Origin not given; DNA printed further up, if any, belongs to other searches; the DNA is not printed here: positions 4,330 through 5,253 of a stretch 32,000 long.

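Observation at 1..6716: Five-gene, translationally coupled Rad50-like / NurA-like / unknown / HerA-like operon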

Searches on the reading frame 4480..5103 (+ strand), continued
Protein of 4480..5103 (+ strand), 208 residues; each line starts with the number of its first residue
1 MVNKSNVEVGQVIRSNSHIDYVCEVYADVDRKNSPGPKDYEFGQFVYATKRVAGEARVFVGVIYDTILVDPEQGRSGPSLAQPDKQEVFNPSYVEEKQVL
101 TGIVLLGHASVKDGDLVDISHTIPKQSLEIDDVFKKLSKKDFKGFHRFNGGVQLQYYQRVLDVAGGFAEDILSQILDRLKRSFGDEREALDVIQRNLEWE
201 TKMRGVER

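Call 20: search_protein_families(library=pfam, proteins=[L012:12382-14682:+, L010:1-1734:-, L006:1653-2381:+, L014:1-1657:-, L006:551-1672:+, L014:1627-2493:-, L032:1753-3639:-, L018:2064-4385:+, L029:12410-13168:-, L029:13242-14402:+], max_evalue=0.001)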
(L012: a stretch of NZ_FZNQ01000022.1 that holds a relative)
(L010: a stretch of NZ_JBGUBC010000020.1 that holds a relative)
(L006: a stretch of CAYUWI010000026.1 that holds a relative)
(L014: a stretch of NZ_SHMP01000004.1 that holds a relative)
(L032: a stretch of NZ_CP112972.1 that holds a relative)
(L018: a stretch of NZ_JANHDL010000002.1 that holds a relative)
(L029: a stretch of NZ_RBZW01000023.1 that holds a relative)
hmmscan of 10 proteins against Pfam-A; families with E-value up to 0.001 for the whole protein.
L012:12382-14682:+ (767 aa): 1 family
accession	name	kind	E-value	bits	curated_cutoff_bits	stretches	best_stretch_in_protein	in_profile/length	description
PF13091.12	PLDc_2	-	0.00049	20.4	27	0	48-165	26-129/132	PLD-like domain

L010:1-1734:- (578 aa): 2 families
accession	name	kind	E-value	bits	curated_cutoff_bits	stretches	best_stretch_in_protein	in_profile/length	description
PF07669.17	Eco57I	-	3.6e-11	43.9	25.3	1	309-402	74-165/171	Eco57I restriction-modification methylase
PF02384.22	N6_Mtase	-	1.4e-10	41.4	20.4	1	199-403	5-214/311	N-6 DNA Methylase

L006:1653-2381:+ (243 aa): 0 families

L014:1-1657:- (552 aa): 0 families

L006:551-1672:+ (374 aa): 7 families
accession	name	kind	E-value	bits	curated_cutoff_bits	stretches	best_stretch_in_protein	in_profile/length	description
PF12802.13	MarR_2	-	1.9e-05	25.2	27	1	289-343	2-57/61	MarR family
PF01022.26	HTH_5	-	2.5e-05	24.5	22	1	314-341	20-47/47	Bacterial regulatory protein, arsR family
PF12840.13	HTH_20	-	0.00027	21.3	27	1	314-342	23-51/51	Helix-turn-helix domain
PF04182.18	B-block_TFIIIC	-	0.00035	21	22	0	306-344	15-53/73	B-block binding subunit of TFIIIC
PF13463.12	HTH_27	-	0.00042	21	22.2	1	314-351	23-63/68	Winged helix DNA-binding domain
PF01325.25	Fe_dep_repress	-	0.00049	20.7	26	0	310-344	23-57/60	Iron dependent repressor, N-terminal DNA binding domain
PF25212.1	HVO_A0114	-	0.00099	19.3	27.6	0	290-348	20-75/84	HVO_A0114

L014:1627-2493:- (288 aa): 1 family
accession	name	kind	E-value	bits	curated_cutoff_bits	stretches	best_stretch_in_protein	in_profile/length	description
PF10977.13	DUF2797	-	4.1e-26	92.7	25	1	47-271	1-226/227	Protein of unknown function (DUF2797)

L032:1753-3639:- (628 aa): 8 families
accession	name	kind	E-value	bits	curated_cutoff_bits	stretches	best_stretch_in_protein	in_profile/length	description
PF13175.12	AAA_15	-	4.9e-28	99.2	32.1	1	8-378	3-374/374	AAA ATPase domain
PF13304.12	AAA_21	-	2.1e-14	54.8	27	1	29-379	1-304/304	AAA domain, putative AbiEii toxin, Type IV TA system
PF13476.12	AAA_23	-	2.7e-10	41.6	27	1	10-254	1-198/201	AAA domain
PF20469.4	OLD-like_TOPRIM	-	2e-07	31.8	23.2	1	432-496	4-67/67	Overcoming lysogenization defect protein-like, TOPRIM domain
PF13514.12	AAA_27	-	6.3e-07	29.6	22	1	8-49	3-48/206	AAA domain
PF02463.25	SMC_N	-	3e-06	27.3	40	1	8-378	2-202/220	RecF/RecN/SMC N terminal domain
PF13555.12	AAA_29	-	5.2e-06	26.6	27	1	9-50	2-45/61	P-loop containing region of AAA domain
PF00005.33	ABC_tran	-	0.00048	21.2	25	0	22-96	6-78/137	ABC transporter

L018:2064-4385:+ (774 aa): 4 families
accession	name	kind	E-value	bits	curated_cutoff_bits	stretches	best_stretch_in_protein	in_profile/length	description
PF00270.35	DEAD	-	2.3e-33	115.7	26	1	67-243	1-161/167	DEAD/DEAH box helicase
PF00271.37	Helicase_C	-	2.1e-13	50.9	23.5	1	304-411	8-108/110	Helicase conserved C-terminal domain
PF04851.21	ResIII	-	2e-05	25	22.5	1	66-214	4-142/164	Type III restriction enzyme, res subunit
PF19306.5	WH_Lhr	-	0.00081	19.2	27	0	465-513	17-64/168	Large helicase-related protein, winged helix domain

L029:12410-13168:- (252 aa): 0 families

L029:13242-14402:+ (387 aa): 0 families

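Call 31: search_dna_similar(query=window:4480-5103:+, collection=plasmids, mode=protein, max_rows=40)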
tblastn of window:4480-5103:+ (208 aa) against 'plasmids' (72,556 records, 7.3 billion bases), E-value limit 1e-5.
Records with a match: 4; places in all: 4; records where one place covers at least 80% of the query: 4.
Best place of each record, by identity: <60% 4.
By first word of the organism name: Natrinema 1; Halobaculum 1; halophilic 1; Halorussus 1.
By predicted mobility (MOB-suite, as given by PLSDB): non-mobilizable 4.
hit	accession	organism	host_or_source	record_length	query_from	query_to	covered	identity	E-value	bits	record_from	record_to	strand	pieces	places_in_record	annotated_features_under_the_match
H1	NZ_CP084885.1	Natrinema zhouii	pure culture,Salt mine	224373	5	206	97%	40.6%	7e-43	160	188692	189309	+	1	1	hypothetical protein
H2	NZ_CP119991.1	Halobaculum marinum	cell culture,sediment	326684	9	208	96%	40.5%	1e-43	162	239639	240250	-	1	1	hypothetical protein | ATP-binding protein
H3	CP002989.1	halophilic archaeon DL31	-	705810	2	208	100%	38.7%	5e-45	166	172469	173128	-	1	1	hypothetical protein | protein of unknown function DUF87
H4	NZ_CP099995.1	Halorussus salilacus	cell culture,Substrate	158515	9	206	95%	32.4%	2e-25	109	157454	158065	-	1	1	hypothetical protein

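Call 32: search_dna_similar(query=window:4480-5103:+, collection=phages, mode=protein, max_rows=20)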
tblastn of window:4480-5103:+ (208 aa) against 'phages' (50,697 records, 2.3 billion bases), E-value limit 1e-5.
No match.

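Call 33: get_annotated_region(hit=H1, flank=12000)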
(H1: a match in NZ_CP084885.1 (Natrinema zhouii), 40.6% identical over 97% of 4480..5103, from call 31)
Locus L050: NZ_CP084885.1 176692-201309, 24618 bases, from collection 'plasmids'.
description: Natrinema zhouii strain YPL30 plasmid unnamed4, complete sequence
organism: Natrinema zhouii (NCBI taxid 1710539)
taxonomy: Archaea; Euryarchaeota; Halobacteria; Halobacteriales; Natrialbaceae; Natrinema; Natrinema zhouii
host: -; source: pure culture,Salt mine; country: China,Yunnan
typing (MOB-suite, as given by PLSDB): non-mobilizable; mating-pair formation MPF_T
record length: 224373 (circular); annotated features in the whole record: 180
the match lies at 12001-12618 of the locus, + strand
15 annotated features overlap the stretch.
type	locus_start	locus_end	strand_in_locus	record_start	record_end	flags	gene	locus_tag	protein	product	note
CDS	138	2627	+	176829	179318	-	-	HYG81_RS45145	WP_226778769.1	TerB N-terminal domain-containing protein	-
CDS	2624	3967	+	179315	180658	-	-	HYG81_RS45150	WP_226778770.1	ATP-binding protein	-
CDS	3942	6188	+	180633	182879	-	-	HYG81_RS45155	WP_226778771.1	DEAD/DEAH box helicase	-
CDS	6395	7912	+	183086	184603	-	-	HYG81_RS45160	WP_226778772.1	metallophosphoesterase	-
CDS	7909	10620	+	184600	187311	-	-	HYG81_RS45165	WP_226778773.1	SMC family ATPase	-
CDS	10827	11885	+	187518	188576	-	-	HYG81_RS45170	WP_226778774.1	DNA double-strand break repair nuclease NurA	-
CDS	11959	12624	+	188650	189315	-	-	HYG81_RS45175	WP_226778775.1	hypothetical protein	-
CDS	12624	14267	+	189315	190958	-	-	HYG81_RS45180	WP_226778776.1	ATP-binding protein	-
CDS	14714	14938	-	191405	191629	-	-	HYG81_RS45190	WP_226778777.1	hypothetical protein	-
CDS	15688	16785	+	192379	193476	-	-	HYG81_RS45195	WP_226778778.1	helix-turn-helix domain-containing protein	-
CDS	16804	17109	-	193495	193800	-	-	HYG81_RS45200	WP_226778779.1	hypothetical protein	-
CDS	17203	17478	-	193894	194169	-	-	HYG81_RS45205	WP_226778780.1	PadR family transcriptional regulator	-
CDS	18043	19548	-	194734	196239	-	-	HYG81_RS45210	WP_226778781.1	hypothetical protein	-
CDS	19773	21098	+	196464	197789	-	-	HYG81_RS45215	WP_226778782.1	DNA repair exonuclease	-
CDS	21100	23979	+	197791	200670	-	-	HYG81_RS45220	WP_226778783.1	AAA family ATPase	-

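Call 34: get_annotated_region(hit=H3, flank=12000)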
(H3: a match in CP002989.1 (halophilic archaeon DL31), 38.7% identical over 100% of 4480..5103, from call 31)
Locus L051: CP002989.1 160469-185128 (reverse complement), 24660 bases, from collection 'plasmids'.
description: Halophilic archaeon DL31 plasmid phalar01, complete sequence
organism: halophilic archaeon DL31 (NCBI taxid 756883)
taxonomy: Archaea; Euryarchaeota; Halobacteria; Halobacteriales; ; ; halophilic archaeon DL31
host: -; source: -; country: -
typing (MOB-suite, as given by PLSDB): non-mobilizable; replicon rep_cluster_1020; mating-pair formation MPF_T
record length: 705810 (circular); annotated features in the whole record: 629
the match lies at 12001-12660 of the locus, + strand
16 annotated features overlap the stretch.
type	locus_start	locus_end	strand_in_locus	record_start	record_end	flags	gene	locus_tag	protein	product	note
CDS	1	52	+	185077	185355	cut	-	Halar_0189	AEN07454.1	hypothetical protein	-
CDS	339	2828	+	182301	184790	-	-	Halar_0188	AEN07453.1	hypothetical protein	-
CDS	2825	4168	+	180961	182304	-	-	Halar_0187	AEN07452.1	hypothetical protein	-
CDS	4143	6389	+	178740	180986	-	-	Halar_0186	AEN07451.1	DEAD/DEAH box helicase domain protein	-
CDS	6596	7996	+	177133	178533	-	-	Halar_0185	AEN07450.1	metallophosphoesterase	-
CDS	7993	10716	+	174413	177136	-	-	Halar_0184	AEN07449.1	SMC domain protein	-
CDS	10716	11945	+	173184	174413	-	-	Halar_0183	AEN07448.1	NurA domain-containing protein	-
CDS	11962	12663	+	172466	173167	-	-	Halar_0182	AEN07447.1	hypothetical protein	-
CDS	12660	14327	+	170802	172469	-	-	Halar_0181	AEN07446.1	protein of unknown function DUF87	-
CDS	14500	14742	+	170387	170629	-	-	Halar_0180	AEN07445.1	hypothetical protein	-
CDS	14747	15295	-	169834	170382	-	-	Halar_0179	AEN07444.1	hypothetical protein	-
CDS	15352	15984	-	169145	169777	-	-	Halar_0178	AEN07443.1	transposase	-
CDS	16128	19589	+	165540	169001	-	-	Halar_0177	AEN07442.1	UvrD/REP helicase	-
CDS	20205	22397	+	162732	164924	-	-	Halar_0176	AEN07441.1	Site-specific DNA-methyltransferase (adenine-specific)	-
CDS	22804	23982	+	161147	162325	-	-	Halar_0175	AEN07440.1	integrase domain protein SAM domain protein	-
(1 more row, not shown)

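Call 35: predict_structure(alignment_id=A1)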
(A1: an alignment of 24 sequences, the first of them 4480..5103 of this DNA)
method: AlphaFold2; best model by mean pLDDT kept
length: 208 residues; sequences in the alignment: 24
mean_pLDDT: 75.5   pTM: 0.78
mean pLDDT of the five models: 75.5, 74.5, 74.4, 69.2, 66.0
residues with pLDDT >= 90: 31; 70-90: 112; 50-70: 55; < 50: 10
segments of 3 or more residues with pLDDT < 50: 28-32
pLDDT, mean of each block of 10 residues (from residue 1): 63 90 70 56 86 88 81 60 59 59 91 87 87 88 80 72 74 81 78 74 57
secondary structure, 60 per line:
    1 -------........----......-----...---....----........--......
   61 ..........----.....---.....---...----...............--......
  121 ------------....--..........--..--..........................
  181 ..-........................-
elements in order: E8-15 E20-25 H37-40 E45-52 E55-70 E75-79 H83-87 E98-112 E115-120 E133-136 H139-146 H155-182 H184-207

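Call 37: search_protein_representatives(alignment_id=A1)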
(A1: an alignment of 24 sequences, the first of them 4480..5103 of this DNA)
Query: 24 sequences, 207 profile positions. Proteins with E-value up to 0.001 (for the whole library): 304; up to 1e-10: 197; up to 1e-30: 63. The best 150 are listed.
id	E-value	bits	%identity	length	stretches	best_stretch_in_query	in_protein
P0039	1.4e-105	368.0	-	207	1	1-206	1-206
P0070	6.8e-79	280.8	-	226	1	3-206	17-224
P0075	1.4e-72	260.2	-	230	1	3-204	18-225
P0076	1.2e-54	201.6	-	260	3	4-151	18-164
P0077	4.5e-51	189.9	-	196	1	7-206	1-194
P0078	9.1e-49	182.4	-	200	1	6-206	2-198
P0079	2.5e-46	174.4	-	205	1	9-206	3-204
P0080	1.1e-45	172.2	-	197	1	8-206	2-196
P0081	1.7e-45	171.6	-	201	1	7-206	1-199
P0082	7.0e-44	166.4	-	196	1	7-205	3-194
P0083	5.3e-43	163.5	-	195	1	7-204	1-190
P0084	1.9e-42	161.7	-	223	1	4-204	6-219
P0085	2.5e-42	161.3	-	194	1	2-202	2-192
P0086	8.8e-42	159.5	-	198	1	9-204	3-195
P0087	5.7e-41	156.9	-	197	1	7-204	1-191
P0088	1.3e-40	155.7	-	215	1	9-202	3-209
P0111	1.4e-35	139.3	-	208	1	7-205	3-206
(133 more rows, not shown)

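Call 38: find_encoding_contigs(protein=P0077, flank=8000, max_places=4)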
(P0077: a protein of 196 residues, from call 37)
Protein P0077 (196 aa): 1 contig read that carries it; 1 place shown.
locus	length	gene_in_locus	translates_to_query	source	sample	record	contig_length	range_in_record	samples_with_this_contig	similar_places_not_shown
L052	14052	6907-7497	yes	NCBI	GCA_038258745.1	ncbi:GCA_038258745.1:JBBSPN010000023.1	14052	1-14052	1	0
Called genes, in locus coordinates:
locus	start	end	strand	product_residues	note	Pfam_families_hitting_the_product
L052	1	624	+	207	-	?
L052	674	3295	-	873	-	PF00311:PEPcase, PF14010:PEPcase_2 (weak)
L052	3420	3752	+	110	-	PF07883:Cupin_2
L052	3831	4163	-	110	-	PF13441:Gly-zipper_YMGG (weak), PF13488:Gly-zipper_Omp (weak)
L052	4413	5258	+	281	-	PF10108:DNA_pol_B_exo2, PF13482:RNase_H_2 (weak)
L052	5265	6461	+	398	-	PF09376:NurA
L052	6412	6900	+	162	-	-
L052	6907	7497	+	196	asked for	PF26500:DUF8166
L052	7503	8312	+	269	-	PF01555:N6_N4_Mtase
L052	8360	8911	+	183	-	-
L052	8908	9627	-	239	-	PF20260:PUA_4, PF04452:Methyltrans_RNA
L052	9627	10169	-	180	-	-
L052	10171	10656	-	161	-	PF01467:CTP_transf_like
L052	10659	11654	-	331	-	PF00294:PfkB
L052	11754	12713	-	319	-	-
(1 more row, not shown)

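Call 39: fold_search(model_id=the predicted structure, library=pdb)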
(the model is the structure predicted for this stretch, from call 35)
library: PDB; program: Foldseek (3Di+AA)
matches with E <= 10: 724; with E <= 0.001: 22
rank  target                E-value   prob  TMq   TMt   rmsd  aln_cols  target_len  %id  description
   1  8wod_O                7.7e-05  1.00  0.40  0.16   7.9       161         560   15  Cryo-EM structure of SIR2/HerA complex (released 2024-09-11)
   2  9x1m_A                1.4e-04  1.00  0.44  0.17   7.5       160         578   14  The cryo-EM structure of HerA-NurA complex with AMPPNP and dsDNA from Thermococcus kodakarensis (released 2026-02-04)
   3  8zis_C                1.6e-04  1.00  0.43  0.18   4.4       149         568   13  HerA Hexamer (released 2025-03-12)
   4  8wiv_O                1.6e-04  1.00  0.40  0.14   7.9       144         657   15  Cryo-EM structure of a bacterial protein (released 2024-09-11)
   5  8zis_B                2.0e-04  1.00  0.43  0.17   4.5       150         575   15  HerA Hexamer (released 2025-03-12)
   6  8zit_M                2.2e-04  1.00  0.44  0.17   3.8       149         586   11  DUF4297-HerA complex with DNA and ATPgamaS (released 2025-03-12)
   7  8wiv_D                2.5e-04  1.00  0.39  0.15   8.5       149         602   13  Cryo-EM structure of a bacterial protein (released 2024-09-11)
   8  8wj3_D                3.3e-04  1.00  0.39  0.17   8.6       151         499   16  Cryo-EM structure of a bacterial protein (released 2024-09-11)
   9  8ziq_M                3.5e-04  1.00  0.43  0.17   4.0       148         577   12  HerA-DUF4297 complex with DNA (released 2025-03-12)
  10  9x1l_A                3.5e-04  1.00  0.45  0.18   8.0       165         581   13  The cryo-EM structure of HerA-NurA complex with AMPPNP from Thermococcus kodakarensis (released 2026-02-04)
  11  8wld_M                3.7e-04  1.00  0.42  0.14   7.6       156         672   13  Cryo-EM structure of SIR2/HerA antiphage complex (released 2024-09-11)
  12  8j4u_Q                3.9e-04  1.00  0.42  0.17   6.2       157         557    8  Structure of HerA-Sir2 complex from Escherichia coli Nezha system (released 2024-01-03)
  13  8sub_M                5.5e-04  1.00  0.42  0.17   5.0       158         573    7  E. coli SIR2-HerA complex (dodecamer SIR2 pentamer HerA) (released 2023-12-27)
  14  8zis_D                5.5e-04  1.00  0.40  0.17   4.0       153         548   12  HerA Hexamer (released 2025-03-12)
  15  8wld_L                5.9e-04  1.00  0.39  0.13   8.2       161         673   15  Cryo-EM structure of SIR2/HerA antiphage complex (released 2024-09-11)
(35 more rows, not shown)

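Call 41: find_encoding_contigs(protein=P0078, flank=8000, max_places=3)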
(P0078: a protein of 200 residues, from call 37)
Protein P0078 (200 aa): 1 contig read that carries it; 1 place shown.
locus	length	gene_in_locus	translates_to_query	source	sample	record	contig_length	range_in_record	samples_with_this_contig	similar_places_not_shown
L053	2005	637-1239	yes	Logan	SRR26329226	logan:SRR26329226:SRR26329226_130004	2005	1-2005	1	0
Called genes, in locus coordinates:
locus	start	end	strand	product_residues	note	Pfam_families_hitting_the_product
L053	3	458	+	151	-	?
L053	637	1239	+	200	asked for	PF26500:DUF8166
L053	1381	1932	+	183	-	-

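Call 42: find_encoding_contigs(protein=P0088, flank=8000, max_places=3)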
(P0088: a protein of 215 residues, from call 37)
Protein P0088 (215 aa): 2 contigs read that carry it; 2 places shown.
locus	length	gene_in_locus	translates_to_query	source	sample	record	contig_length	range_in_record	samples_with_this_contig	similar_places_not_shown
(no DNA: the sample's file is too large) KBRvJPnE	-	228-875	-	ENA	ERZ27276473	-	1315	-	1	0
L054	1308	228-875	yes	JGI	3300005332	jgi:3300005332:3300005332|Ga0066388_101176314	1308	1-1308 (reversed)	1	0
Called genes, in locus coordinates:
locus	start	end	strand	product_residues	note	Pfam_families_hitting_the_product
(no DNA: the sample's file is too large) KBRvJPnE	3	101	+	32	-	?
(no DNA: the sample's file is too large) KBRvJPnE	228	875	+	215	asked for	PF26500:DUF8166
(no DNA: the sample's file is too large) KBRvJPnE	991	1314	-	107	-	?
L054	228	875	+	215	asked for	PF26500:DUF8166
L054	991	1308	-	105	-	?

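Call 43: find_encoding_contigs(protein=P0111, flank=8000, max_places=3)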
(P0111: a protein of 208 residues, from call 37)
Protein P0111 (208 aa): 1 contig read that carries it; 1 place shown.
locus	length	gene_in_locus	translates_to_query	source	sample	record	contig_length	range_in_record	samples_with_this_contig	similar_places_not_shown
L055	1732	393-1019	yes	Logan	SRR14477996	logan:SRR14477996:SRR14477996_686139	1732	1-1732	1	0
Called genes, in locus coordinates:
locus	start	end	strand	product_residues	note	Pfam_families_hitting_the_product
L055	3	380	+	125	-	?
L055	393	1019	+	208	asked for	PF26500:DUF8166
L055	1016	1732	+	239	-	?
